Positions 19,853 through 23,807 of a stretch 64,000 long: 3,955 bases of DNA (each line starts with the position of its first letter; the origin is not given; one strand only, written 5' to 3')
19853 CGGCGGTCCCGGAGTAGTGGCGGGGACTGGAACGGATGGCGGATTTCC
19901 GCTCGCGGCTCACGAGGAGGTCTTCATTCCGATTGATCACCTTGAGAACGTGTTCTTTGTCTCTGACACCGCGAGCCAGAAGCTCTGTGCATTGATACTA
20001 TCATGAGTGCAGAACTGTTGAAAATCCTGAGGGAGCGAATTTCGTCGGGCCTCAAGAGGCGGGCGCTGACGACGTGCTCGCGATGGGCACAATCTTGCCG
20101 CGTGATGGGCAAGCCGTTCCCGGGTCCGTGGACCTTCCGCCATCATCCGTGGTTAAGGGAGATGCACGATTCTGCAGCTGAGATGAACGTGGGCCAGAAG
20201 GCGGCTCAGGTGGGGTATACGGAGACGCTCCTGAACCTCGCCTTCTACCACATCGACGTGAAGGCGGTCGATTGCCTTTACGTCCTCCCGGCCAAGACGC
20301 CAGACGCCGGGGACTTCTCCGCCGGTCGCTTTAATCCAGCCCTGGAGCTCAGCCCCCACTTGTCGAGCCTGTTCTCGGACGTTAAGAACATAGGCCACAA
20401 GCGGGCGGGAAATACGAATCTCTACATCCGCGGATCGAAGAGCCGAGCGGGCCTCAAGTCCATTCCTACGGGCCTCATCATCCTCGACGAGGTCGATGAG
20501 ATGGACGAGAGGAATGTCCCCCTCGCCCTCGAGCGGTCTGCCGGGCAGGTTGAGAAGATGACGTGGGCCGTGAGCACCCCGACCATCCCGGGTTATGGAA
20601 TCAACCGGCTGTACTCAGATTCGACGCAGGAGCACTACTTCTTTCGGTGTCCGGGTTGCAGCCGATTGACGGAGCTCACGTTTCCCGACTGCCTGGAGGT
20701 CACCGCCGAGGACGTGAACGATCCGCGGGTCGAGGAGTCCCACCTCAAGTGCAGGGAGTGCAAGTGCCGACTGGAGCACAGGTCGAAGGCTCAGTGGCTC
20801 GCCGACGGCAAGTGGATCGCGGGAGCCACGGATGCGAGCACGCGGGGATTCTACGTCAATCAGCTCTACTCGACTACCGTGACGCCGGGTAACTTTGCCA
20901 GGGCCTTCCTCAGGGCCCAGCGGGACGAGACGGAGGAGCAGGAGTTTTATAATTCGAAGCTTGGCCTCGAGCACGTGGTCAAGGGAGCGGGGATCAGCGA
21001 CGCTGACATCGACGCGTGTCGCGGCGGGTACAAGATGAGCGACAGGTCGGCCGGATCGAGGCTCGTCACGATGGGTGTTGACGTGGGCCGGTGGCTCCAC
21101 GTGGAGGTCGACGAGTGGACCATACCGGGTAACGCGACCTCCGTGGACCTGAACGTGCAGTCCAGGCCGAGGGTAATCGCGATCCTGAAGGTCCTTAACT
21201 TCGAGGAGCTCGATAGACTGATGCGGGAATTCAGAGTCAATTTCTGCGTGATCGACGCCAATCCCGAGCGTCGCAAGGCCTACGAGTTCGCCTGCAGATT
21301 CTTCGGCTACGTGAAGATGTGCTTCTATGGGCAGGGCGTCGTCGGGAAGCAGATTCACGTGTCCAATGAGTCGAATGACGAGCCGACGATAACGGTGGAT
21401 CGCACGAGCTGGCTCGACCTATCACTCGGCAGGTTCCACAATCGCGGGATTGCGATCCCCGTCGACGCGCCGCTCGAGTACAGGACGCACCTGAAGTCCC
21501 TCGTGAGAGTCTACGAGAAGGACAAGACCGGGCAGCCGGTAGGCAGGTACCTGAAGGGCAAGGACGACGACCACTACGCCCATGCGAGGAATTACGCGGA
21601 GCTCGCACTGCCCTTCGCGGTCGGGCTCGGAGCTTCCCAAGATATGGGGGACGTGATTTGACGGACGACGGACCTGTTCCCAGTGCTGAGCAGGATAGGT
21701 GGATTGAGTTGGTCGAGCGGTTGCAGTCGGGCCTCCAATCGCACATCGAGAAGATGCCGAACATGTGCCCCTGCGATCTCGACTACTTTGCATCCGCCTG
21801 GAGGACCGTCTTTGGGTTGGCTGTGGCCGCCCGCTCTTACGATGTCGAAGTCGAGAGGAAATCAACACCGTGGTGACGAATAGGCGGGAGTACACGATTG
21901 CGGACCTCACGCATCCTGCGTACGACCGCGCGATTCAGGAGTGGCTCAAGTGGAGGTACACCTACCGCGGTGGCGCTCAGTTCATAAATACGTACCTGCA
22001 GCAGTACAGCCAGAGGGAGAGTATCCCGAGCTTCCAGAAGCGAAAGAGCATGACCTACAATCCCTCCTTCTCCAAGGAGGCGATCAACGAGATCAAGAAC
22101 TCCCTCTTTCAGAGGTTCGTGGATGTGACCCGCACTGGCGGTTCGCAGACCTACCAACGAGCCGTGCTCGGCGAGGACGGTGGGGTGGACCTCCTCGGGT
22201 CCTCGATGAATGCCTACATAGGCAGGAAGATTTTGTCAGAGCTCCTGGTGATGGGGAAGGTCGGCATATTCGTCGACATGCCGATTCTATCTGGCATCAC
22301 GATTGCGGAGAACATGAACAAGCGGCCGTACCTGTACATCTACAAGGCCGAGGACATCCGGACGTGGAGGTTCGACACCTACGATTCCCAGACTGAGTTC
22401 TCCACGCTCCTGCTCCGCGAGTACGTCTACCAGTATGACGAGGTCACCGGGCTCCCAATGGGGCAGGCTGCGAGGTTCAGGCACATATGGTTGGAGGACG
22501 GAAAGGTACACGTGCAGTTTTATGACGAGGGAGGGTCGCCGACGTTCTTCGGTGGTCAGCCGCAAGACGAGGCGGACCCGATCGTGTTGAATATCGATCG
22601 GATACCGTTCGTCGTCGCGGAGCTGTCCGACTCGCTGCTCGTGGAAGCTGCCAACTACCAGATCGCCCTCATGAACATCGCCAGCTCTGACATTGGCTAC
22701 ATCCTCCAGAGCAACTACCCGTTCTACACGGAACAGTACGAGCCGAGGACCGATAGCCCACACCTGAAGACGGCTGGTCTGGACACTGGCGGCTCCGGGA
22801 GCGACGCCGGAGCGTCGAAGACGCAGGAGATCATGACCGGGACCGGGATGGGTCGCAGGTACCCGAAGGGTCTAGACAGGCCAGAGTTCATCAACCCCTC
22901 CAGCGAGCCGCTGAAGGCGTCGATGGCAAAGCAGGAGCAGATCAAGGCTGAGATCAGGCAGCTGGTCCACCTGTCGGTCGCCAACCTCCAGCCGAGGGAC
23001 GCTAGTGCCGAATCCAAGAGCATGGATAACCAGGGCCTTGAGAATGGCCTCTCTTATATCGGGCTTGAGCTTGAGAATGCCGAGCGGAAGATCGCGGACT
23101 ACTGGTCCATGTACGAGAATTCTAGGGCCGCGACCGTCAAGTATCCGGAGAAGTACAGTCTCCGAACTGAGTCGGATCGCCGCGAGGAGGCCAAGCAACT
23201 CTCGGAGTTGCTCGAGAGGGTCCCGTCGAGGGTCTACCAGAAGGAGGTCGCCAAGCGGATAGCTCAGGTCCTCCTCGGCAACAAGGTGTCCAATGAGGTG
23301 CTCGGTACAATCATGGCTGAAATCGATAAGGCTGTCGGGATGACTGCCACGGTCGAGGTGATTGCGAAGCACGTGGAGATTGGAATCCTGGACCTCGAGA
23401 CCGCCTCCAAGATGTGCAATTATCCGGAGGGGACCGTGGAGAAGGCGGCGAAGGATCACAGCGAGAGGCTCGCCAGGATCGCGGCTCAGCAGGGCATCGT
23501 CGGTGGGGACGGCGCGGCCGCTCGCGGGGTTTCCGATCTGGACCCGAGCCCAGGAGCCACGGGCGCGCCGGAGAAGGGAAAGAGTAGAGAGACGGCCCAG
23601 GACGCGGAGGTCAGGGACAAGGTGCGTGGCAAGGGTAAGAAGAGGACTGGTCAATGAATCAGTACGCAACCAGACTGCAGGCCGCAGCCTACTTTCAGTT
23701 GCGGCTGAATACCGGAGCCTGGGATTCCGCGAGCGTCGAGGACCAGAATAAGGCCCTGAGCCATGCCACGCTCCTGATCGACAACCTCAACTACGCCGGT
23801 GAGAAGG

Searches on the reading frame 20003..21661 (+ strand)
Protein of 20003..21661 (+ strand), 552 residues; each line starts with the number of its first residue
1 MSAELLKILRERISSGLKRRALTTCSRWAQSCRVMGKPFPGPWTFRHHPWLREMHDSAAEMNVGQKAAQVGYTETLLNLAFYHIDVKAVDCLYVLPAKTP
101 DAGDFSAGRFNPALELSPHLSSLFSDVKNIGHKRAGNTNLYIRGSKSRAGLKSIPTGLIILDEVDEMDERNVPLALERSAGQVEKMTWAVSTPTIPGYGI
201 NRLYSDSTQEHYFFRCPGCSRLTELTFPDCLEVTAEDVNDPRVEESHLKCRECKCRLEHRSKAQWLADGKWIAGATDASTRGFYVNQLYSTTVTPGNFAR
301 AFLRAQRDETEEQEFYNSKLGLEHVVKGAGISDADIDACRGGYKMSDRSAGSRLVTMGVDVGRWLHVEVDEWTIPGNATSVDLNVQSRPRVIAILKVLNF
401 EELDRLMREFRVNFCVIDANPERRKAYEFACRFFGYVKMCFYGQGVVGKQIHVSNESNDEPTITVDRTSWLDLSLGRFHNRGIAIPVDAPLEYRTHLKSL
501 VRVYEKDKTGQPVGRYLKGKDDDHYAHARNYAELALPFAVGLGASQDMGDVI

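Call 18: search_protein_families(library=phrogs, proteins=[window:20003-21661:+], max_evalue=0.001)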
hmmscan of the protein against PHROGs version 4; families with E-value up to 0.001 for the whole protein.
window:20003-21661:+ (552 aa): 4 families
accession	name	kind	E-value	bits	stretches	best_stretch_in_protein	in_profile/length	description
phrog_675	-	head and packaging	8.6e-83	279.5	1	21-536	20-547/576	terminase large subunit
phrog_15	-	head and packaging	9e-63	214.1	1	7-363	339-724/1330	terminase large subunit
phrog_12876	-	head and packaging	1.1e-16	62.2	1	104-320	8-234/235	terminase large subunit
phrog_21311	-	head and packaging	1.6e-11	45.5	1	102-281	7-199/218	terminase large subunit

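Call 51: find_related_loci(query=window:20003-21661:+, collection=viral_contigs, flank=10000)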
Query window:20003-21661:+ (552 aa) in viral_contigs; peptide patterns used: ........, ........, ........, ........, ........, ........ (x = any residue, [..] = any of these).
33 stretches matched a pattern; 11 encode a relative of the query (tblastn E <= 1e-3); 11 distinct loci.
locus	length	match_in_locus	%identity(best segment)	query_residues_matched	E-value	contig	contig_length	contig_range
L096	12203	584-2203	51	5-548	2e-180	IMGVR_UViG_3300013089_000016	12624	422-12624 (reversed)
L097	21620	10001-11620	47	5-548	8e-169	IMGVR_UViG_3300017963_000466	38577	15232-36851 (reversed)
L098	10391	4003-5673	47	3-552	9e-164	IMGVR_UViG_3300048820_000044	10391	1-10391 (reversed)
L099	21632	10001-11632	49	1-541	1e-162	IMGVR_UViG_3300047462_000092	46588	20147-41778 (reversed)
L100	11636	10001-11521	48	3-501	1e-148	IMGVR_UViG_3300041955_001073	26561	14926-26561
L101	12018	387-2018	45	1-536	4e-145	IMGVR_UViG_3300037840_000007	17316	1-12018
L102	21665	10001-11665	62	5-551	0e+0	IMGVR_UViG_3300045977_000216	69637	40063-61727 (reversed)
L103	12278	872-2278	22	41-431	9e-16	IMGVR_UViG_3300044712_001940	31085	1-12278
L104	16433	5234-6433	22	41-362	4e-15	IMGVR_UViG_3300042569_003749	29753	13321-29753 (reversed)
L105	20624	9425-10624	22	41-362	4e-15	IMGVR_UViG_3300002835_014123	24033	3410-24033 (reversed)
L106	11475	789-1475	24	3-240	2e-11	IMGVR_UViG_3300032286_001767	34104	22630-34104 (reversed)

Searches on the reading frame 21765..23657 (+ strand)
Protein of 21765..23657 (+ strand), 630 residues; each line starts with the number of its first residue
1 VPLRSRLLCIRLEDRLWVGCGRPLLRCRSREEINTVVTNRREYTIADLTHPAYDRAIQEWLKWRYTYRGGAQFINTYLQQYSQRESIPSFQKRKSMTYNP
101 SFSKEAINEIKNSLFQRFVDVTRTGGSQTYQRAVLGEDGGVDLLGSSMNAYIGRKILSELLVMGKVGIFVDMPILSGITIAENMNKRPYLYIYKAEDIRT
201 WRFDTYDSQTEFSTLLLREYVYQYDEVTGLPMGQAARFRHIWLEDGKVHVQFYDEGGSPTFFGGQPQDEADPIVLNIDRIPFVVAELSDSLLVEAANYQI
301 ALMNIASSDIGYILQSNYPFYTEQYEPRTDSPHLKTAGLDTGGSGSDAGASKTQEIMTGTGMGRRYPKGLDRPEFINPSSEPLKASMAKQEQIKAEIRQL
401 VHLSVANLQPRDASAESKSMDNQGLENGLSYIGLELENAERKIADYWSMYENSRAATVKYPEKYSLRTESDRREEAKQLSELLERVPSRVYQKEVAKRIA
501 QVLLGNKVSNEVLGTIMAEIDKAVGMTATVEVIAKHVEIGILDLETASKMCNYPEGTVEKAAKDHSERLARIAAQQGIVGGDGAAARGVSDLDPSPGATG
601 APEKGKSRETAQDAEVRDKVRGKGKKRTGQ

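Call 18: search_protein_families(library=phrogs, proteins=[window:21765-23657:+], max_evalue=0.001)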
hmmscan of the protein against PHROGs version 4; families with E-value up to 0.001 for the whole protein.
window:21765-23657:+ (630 aa): 3 families
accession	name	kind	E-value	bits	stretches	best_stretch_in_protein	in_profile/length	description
phrog_145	-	head and packaging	5.2e-38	132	1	45-482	9-428/493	portal protein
phrog_12458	-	unknown function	0.00025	21.5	1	44-178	28-156/265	-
phrog_2417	-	unknown function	0.00027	21.5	1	154-247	113-194/242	-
